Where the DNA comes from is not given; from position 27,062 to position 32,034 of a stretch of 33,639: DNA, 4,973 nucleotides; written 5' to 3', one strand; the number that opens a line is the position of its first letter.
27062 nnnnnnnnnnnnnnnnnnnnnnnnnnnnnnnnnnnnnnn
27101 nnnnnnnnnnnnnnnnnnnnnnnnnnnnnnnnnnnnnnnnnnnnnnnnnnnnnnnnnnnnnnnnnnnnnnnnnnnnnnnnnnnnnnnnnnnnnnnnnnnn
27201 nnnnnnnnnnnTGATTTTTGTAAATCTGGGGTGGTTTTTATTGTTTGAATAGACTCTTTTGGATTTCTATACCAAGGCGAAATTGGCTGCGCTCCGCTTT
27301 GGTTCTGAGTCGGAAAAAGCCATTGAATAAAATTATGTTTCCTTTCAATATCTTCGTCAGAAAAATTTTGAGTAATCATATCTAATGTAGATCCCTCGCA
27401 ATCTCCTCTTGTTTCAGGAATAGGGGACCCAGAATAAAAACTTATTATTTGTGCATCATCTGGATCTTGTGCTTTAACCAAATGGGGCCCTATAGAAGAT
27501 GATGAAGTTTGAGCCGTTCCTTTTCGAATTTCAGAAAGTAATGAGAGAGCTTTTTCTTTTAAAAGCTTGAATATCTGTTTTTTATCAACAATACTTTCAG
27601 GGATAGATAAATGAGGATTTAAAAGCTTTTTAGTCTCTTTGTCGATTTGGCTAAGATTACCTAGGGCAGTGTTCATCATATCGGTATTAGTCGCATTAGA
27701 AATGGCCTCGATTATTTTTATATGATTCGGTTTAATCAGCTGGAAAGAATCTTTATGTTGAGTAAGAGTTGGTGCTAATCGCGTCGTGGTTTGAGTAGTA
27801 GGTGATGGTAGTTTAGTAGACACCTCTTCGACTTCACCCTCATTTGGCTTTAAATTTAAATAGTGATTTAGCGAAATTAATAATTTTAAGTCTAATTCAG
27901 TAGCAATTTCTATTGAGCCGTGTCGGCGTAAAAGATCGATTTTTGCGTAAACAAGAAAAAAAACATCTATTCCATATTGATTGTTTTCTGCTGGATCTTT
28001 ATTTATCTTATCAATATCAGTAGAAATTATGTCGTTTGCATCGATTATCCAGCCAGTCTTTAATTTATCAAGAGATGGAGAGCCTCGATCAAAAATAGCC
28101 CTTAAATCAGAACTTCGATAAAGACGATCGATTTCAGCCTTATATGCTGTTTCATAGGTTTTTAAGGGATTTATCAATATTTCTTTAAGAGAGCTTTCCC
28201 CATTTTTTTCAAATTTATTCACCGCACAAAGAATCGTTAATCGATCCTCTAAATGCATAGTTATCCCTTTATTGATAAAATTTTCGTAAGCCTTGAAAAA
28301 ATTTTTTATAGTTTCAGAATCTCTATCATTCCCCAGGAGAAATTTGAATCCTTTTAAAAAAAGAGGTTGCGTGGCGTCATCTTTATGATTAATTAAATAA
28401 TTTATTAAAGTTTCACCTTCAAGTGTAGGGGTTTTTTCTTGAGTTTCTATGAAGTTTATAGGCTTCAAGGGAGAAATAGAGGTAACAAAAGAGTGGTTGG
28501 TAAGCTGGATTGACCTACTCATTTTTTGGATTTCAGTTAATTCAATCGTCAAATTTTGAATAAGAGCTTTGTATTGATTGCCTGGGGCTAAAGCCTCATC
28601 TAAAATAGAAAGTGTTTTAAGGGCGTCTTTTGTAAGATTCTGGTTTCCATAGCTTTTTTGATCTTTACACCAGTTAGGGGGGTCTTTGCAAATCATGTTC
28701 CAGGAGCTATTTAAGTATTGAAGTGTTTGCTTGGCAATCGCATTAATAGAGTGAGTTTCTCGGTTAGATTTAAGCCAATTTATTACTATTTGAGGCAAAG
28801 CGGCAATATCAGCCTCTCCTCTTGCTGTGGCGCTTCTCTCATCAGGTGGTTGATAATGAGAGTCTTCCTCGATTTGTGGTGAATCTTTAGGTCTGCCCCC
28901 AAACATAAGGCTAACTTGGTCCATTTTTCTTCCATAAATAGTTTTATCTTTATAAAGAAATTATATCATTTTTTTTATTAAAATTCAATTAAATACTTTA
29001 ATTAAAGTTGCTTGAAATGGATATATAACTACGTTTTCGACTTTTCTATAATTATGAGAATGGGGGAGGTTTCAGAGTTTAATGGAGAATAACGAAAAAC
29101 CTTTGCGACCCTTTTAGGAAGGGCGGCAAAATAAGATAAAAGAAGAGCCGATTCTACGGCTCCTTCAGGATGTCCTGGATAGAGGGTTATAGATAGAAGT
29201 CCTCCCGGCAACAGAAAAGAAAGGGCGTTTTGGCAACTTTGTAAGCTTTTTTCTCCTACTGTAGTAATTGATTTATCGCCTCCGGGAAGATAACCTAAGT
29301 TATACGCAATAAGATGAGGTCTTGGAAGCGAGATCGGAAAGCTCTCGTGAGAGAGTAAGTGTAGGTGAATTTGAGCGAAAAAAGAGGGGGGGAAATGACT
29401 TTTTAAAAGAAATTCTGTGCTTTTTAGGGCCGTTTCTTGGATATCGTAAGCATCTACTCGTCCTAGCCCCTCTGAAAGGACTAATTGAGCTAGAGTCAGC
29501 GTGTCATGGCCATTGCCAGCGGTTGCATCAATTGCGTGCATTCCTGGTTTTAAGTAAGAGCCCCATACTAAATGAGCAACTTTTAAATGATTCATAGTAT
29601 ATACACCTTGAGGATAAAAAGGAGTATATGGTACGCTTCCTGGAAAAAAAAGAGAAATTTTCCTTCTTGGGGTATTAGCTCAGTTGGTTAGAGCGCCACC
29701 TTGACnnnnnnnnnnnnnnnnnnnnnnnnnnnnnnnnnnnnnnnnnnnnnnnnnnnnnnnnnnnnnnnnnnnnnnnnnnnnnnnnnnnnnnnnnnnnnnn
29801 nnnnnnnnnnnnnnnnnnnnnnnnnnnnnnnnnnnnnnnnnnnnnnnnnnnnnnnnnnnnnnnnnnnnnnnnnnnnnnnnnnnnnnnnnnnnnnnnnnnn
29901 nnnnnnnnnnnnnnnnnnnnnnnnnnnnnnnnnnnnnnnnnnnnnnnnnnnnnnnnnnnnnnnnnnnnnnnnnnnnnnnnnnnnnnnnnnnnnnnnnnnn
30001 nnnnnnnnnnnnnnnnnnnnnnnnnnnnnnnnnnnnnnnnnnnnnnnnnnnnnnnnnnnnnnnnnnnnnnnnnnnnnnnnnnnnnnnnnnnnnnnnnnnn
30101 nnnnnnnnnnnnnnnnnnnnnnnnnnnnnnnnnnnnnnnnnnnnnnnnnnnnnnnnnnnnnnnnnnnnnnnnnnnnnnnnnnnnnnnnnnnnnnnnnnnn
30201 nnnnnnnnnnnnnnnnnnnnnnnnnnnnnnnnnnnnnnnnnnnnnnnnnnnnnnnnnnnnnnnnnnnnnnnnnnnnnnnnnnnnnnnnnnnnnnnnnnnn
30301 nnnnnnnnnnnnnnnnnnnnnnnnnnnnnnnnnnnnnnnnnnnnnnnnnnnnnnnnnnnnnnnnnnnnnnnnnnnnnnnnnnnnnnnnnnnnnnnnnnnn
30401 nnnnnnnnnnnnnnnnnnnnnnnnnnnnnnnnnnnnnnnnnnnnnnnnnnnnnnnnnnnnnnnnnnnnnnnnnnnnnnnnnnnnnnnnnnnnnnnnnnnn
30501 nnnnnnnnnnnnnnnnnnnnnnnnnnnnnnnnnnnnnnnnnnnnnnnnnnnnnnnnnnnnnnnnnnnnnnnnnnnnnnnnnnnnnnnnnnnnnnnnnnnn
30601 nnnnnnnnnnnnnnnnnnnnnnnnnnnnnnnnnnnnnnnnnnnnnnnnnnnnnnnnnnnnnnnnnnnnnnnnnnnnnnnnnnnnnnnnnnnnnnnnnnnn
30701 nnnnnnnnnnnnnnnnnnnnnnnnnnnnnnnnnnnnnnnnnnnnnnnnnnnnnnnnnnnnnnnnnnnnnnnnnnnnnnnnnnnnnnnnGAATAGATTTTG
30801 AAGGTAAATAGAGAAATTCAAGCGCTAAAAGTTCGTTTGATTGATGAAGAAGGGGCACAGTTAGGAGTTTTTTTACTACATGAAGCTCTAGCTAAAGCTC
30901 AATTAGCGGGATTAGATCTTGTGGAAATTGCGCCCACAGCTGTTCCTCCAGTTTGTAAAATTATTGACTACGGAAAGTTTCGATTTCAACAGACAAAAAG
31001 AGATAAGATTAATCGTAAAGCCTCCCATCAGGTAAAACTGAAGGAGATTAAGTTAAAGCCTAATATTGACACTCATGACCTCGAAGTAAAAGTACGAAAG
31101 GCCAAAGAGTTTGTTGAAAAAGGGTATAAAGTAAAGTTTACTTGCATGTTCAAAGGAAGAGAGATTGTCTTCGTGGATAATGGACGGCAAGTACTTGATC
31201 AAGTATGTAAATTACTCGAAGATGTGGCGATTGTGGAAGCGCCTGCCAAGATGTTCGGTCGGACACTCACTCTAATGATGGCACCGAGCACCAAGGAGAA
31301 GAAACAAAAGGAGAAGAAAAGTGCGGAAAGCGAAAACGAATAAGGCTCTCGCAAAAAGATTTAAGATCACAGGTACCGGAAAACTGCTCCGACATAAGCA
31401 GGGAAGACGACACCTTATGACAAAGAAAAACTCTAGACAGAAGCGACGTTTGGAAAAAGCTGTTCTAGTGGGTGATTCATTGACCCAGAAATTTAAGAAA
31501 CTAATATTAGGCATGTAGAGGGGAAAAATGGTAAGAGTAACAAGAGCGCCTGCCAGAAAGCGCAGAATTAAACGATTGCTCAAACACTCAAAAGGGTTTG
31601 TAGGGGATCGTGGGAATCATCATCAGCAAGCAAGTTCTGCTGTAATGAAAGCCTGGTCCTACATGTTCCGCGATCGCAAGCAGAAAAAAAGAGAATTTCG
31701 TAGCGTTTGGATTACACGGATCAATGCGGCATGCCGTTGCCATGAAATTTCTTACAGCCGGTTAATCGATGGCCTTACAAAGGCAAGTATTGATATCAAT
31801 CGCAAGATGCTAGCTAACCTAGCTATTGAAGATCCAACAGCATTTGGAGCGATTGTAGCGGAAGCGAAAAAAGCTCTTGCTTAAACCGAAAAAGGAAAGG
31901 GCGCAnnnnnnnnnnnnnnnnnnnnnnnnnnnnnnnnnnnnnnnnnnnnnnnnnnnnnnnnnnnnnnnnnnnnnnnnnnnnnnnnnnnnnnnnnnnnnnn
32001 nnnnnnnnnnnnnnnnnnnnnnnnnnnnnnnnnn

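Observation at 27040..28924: Orphan 571-aa protein ending in a eukaryote-type OGFr-like domain that is split by a +1 frameshift at an A5 run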

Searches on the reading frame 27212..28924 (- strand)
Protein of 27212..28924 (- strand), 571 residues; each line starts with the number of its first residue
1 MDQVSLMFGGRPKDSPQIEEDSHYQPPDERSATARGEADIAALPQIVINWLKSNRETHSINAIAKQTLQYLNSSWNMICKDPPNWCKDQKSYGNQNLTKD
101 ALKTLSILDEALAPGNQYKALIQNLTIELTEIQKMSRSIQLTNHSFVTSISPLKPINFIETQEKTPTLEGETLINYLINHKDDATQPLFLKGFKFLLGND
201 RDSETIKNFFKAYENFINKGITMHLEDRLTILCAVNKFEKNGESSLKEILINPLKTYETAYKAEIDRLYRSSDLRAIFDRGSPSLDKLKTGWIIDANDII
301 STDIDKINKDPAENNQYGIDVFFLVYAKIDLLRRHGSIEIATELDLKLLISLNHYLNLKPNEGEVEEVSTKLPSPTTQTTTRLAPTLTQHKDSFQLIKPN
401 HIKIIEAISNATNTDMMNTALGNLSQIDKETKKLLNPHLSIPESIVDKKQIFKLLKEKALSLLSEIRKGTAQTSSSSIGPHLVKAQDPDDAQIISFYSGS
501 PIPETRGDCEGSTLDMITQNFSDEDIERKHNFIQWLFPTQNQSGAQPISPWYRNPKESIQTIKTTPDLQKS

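Call 4: search_protein_families(library=pfam, max_evalue=10, proteins=[window:27212-28924:-])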
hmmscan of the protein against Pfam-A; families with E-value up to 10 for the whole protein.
seq(571 aa): 1 family
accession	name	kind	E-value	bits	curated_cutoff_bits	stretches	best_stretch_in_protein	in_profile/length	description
PF04664.18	OGFr_N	-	0.003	17.5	22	1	494-542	9-55/208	Opioid growth factor receptor (OGFr) conserved region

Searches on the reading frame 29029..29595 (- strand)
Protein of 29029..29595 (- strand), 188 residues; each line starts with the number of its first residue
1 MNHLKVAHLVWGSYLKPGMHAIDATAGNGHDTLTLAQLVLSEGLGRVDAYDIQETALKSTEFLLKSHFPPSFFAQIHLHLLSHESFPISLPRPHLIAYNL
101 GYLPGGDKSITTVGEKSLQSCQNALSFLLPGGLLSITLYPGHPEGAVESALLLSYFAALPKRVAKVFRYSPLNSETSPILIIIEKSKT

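Call 8: search_protein_families(library=ncbifam, max_evalue=0.01, proteins=[window:29029-29595:-])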
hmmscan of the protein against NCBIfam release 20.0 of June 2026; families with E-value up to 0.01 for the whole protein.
window:29029-29595:- (188 aa): 1 family
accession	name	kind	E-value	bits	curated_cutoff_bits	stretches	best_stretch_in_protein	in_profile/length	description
NF053511.1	tRNA_U34_MnmM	equivalog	2.8e-46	157.4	135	1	2-185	2-182/183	tRNA 5-(aminomethyl)-2-thiouridylate-methyltransferase MnmM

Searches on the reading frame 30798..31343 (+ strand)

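Call 8: search_protein_families(library=ncbifam, max_evalue=0.01, proteins=[window:30798-31343:+])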
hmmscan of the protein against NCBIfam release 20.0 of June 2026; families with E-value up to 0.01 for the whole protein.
window:30798-31343:+ (181 aa): 1 family
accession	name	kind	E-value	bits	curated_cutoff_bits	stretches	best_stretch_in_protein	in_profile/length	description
TIGR00168.2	infC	equivalog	1.1e-56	191.2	60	1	2-166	6-170/170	translation initiation factor IF-3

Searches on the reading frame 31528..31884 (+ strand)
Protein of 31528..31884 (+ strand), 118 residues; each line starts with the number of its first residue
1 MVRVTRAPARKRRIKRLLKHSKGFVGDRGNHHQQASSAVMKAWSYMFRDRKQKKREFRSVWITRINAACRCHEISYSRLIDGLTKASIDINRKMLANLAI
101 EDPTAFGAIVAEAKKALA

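Call 49: find_encoding_contigs(protein=window:31528-31884:+, flank=10000, max_places=6)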
Protein window:31528-31884:+ (118 aa): 2 contigs read that carry it; 2 places shown.
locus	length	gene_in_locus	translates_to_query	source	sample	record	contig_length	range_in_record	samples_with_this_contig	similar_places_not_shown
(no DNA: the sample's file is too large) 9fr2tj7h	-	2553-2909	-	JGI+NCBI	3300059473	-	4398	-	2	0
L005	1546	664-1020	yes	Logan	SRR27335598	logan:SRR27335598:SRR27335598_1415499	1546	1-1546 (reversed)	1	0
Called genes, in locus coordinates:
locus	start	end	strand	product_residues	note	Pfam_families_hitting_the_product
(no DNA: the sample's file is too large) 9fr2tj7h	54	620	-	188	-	PF06962:rRNA_methylase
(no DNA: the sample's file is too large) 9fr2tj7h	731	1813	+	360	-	-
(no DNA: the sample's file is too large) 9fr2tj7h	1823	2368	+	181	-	PF05198:IF3_N, PF00707:IF3_C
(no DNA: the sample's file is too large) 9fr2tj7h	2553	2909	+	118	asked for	PF00453:Ribosomal_L20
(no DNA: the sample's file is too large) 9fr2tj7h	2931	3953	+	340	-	PF02912:Phe_tRNA-synt_N, PF01409:tRNA-synt_2d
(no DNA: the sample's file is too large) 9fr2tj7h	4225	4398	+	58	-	?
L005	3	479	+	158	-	?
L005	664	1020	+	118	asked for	PF00453:Ribosomal_L20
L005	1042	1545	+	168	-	?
